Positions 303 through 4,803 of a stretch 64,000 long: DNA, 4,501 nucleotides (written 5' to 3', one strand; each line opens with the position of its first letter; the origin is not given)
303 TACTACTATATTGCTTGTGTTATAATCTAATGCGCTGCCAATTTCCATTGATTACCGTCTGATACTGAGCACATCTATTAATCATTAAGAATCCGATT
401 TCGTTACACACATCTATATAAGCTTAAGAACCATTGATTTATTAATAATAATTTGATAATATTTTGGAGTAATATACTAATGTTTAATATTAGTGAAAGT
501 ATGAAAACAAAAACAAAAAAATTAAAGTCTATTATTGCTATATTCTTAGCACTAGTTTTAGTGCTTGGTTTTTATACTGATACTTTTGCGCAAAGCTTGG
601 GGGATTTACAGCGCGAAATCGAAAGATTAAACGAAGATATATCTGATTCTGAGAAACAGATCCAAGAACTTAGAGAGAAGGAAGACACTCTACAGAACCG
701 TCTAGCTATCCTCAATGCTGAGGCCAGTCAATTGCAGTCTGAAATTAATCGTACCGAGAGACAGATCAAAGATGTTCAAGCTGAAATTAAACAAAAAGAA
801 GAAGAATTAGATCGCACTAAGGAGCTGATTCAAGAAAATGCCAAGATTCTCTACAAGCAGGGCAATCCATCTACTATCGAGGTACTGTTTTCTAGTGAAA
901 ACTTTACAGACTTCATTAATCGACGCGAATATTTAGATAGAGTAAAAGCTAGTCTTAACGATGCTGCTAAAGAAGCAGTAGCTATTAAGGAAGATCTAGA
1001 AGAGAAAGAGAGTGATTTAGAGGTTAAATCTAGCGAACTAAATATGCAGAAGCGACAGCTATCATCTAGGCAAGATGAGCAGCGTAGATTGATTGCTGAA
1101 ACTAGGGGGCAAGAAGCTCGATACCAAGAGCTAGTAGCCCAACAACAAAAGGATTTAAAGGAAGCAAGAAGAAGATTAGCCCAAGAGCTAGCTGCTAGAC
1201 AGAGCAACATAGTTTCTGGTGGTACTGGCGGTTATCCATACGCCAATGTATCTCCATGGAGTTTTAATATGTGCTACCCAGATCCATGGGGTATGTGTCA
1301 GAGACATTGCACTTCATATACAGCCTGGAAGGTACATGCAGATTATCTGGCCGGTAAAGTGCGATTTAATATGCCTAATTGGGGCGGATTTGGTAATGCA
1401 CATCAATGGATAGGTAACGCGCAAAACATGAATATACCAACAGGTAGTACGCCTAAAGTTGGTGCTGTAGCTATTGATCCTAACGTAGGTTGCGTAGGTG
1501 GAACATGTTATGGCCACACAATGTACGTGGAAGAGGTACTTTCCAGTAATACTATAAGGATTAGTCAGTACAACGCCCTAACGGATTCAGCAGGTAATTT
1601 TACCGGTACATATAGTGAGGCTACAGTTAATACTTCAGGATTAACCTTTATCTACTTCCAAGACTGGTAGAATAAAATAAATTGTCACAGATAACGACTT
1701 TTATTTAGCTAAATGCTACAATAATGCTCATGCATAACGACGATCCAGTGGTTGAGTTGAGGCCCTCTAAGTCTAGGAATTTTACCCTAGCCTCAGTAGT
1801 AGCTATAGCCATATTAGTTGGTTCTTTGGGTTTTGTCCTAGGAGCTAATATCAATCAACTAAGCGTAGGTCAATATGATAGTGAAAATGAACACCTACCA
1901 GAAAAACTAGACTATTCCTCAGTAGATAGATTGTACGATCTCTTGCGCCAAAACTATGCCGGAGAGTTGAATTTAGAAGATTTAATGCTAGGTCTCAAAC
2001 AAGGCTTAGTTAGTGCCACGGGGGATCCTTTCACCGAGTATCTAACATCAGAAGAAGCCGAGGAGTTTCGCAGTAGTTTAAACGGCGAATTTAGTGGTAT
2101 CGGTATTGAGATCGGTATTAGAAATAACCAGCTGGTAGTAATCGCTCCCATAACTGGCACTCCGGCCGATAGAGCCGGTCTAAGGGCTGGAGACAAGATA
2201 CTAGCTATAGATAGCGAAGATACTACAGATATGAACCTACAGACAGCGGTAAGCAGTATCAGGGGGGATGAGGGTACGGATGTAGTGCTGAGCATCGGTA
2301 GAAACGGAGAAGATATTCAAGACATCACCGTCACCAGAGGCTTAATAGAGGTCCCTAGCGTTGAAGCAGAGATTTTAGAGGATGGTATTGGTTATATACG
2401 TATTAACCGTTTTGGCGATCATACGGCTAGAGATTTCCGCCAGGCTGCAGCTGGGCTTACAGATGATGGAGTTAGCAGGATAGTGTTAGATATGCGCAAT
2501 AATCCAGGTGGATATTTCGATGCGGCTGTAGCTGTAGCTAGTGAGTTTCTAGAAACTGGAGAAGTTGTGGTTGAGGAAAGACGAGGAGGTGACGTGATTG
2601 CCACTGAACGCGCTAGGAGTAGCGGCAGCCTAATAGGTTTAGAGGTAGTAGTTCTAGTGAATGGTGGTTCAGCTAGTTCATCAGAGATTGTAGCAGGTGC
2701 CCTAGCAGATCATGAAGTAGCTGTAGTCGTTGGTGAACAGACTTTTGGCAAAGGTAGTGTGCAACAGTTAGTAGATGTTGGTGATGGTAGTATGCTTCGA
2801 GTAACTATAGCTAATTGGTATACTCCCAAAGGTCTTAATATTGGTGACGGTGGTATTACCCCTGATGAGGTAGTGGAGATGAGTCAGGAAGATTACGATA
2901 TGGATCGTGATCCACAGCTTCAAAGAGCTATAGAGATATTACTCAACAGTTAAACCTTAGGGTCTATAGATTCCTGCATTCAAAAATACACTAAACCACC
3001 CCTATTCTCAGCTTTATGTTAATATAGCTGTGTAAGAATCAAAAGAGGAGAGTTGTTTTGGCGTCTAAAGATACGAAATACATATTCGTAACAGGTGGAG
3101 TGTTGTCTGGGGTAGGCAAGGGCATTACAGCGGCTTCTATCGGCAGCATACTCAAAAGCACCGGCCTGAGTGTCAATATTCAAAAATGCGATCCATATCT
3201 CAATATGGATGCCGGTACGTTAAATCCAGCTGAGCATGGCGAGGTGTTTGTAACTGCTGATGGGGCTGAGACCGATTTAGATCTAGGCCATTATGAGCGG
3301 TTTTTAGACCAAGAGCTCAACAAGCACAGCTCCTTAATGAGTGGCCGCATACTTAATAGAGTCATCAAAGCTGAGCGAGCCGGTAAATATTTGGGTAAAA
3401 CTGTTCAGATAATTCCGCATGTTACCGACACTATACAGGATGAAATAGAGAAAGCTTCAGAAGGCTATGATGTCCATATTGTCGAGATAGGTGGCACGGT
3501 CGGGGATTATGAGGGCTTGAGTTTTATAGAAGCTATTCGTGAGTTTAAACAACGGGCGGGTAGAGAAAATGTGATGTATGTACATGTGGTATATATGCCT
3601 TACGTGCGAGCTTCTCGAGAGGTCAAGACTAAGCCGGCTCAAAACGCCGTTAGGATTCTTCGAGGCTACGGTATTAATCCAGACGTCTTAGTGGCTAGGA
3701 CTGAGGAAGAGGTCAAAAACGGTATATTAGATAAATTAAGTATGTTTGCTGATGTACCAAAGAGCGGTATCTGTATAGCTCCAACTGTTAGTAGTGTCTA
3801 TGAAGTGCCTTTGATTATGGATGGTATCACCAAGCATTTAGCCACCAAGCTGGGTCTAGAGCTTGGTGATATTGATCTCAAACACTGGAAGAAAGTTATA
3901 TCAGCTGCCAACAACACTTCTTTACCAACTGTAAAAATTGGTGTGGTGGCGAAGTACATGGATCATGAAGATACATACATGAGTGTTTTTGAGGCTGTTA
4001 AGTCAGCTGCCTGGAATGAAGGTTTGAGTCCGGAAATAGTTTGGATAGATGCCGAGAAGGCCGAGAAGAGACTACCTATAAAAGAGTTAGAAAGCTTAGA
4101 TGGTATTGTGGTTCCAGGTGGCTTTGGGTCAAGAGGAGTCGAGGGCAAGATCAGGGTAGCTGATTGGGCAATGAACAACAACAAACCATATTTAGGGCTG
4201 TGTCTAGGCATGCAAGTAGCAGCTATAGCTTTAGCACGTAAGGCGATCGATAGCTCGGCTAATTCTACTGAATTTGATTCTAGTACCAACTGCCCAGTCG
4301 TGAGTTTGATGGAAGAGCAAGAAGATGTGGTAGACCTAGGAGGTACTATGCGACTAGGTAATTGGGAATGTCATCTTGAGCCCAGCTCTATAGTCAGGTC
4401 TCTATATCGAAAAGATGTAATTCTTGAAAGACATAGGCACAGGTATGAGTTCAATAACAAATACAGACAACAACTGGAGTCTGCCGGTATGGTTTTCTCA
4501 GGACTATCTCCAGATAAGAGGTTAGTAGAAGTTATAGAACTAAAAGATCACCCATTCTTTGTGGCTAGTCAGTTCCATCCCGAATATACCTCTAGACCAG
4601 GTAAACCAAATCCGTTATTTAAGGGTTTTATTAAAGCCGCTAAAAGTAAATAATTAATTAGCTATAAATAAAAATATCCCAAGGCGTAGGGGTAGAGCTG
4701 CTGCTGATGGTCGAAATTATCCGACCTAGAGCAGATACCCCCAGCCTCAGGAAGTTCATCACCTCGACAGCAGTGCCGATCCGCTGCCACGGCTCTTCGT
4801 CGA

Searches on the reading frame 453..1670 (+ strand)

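Call 83: search_protein_families(library=pfam, proteins=[window:453-1670:+], max_evalue=0.0001)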
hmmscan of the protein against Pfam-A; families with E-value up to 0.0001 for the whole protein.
window:453-1670:+ (405 aa): 3 families
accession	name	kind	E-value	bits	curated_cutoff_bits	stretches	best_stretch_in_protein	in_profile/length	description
PF05257.22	CHAP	-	8.2e-12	45.9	26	1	278-374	3-81/81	CHAP domain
PF24568.1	CC_PcsB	-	1.5e-07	31.6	27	1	112-185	1-75/75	Peptidoglycan hydrolase PcsB, coiled-coil domain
PF11932.13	DUF3450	-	2.8e-07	30.5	32.6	1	33-134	2-103/241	Protein of unknown function (DUF3450)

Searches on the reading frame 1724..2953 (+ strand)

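Call 83: search_protein_families(library=pfam, proteins=[window:1724-2953:+], max_evalue=0.0001)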
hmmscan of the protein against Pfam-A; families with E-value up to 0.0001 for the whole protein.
window:1724-2953:+ (409 aa): 5 families
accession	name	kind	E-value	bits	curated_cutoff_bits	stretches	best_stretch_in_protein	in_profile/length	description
PF03572.23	Peptidase_S41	-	1.8e-48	164.7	24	1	222-384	2-165/165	Peptidase family S41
PF17820.7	PDZ_6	-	3e-12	46.5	27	1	139-191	2-52/54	PDZ domain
PF13180.12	PDZ_2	-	9.9e-10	39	27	1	125-198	2-74/80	PDZ domain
PF00595.29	PDZ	-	1.5e-08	35.3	23.2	1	122-184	10-74/81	PDZ domain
PF22694.1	CtpB_N-like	-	5e-05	24.1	27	1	54-110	27-84/85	Activating protease CtpB N-terminal domain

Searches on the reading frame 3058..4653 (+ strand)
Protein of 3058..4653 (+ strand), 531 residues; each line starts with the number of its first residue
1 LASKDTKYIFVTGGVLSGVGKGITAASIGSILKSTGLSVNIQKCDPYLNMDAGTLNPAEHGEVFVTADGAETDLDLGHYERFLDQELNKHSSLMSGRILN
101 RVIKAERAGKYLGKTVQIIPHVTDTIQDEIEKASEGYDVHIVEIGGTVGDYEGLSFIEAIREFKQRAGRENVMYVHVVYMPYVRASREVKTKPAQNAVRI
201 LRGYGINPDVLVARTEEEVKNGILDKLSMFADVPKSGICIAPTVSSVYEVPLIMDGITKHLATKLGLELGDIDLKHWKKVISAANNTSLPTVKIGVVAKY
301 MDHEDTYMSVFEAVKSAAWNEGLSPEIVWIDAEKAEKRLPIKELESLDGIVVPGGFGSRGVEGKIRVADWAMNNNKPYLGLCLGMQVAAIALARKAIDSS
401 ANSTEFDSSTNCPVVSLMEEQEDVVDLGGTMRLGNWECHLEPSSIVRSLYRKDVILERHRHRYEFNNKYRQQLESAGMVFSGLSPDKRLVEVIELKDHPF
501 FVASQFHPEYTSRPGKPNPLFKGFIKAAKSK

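Call 83: search_protein_families(library=pfam, proteins=[window:3058-4653:+], max_evalue=0.0001)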
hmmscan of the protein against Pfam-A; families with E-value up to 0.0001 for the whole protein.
window:3058-4653:+ (531 aa): 4 families
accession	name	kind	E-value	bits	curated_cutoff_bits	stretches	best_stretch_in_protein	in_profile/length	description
PF06418.20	CTP_synth_N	-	6.3e-109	363.9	26.1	1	7-265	1-263/265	CTP synthase N-terminus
PF00117.34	GATase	-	2e-38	132.4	22.8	1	305-526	4-189/190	Glutamine amidotransferase class-I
PF07722.19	Peptidase_C26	-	3.3e-06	27.5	20.5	1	369-509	99-219/219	Peptidase C26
PF01656.29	CbiA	-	7.9e-05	23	25.4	0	17-105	8-86/125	CobQ/CobB/MinD/ParA nucleotide binding domain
